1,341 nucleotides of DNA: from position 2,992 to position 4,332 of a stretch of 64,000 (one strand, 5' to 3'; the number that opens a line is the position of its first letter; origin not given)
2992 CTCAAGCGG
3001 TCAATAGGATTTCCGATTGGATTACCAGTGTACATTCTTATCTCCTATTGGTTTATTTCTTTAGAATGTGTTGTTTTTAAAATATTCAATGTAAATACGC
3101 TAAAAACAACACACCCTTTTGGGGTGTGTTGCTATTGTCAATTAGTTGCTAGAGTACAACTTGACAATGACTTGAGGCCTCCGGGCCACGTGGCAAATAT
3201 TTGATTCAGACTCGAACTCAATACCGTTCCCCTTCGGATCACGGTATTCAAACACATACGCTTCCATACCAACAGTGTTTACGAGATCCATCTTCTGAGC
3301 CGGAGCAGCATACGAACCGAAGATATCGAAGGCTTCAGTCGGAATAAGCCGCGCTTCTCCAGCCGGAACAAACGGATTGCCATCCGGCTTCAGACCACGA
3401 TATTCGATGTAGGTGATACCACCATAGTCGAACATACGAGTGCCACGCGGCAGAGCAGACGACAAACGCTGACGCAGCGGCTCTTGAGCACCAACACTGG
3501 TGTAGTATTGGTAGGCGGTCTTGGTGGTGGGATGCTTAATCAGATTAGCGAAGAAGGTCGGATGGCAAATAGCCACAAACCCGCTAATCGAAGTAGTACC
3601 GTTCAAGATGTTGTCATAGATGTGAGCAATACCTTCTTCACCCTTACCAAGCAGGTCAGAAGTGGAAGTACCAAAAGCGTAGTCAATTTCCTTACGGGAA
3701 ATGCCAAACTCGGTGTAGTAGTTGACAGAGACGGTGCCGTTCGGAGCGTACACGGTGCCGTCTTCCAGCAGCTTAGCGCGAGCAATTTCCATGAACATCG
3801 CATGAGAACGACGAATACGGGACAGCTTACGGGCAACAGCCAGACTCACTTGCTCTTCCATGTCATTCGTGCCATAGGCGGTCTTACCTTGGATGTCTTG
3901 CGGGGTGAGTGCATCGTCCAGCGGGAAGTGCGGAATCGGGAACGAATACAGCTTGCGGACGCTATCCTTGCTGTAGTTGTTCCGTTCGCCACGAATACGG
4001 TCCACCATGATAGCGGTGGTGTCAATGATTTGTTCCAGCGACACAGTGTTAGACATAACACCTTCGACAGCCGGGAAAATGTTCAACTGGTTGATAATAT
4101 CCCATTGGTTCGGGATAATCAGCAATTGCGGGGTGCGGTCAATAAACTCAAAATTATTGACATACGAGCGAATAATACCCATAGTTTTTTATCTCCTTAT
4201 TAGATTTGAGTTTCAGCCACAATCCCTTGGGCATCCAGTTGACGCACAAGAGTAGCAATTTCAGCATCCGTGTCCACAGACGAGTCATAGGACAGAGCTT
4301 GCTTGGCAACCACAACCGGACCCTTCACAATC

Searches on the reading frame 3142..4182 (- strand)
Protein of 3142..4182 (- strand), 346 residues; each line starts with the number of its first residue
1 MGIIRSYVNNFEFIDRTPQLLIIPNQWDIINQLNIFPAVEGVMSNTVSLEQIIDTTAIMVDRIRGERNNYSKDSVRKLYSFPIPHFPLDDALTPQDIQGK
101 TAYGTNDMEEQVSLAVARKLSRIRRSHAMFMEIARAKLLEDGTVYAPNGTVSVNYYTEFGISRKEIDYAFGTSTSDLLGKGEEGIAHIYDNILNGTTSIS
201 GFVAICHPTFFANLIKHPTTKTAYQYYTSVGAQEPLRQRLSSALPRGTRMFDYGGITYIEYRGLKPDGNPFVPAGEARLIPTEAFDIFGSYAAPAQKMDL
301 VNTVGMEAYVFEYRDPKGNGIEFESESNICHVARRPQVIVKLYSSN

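Call 15: search_protein_families(library=pfam, proteins=[window:3142-4182:-])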
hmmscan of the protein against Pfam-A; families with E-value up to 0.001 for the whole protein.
window:3142-4182:- (346 aa): 1 family
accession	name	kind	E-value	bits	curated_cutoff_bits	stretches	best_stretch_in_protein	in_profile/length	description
PF03864.22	Phage_cap_E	-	1.2e-53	182.7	22.9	1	24-342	13-327/329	Phage major capsid protein E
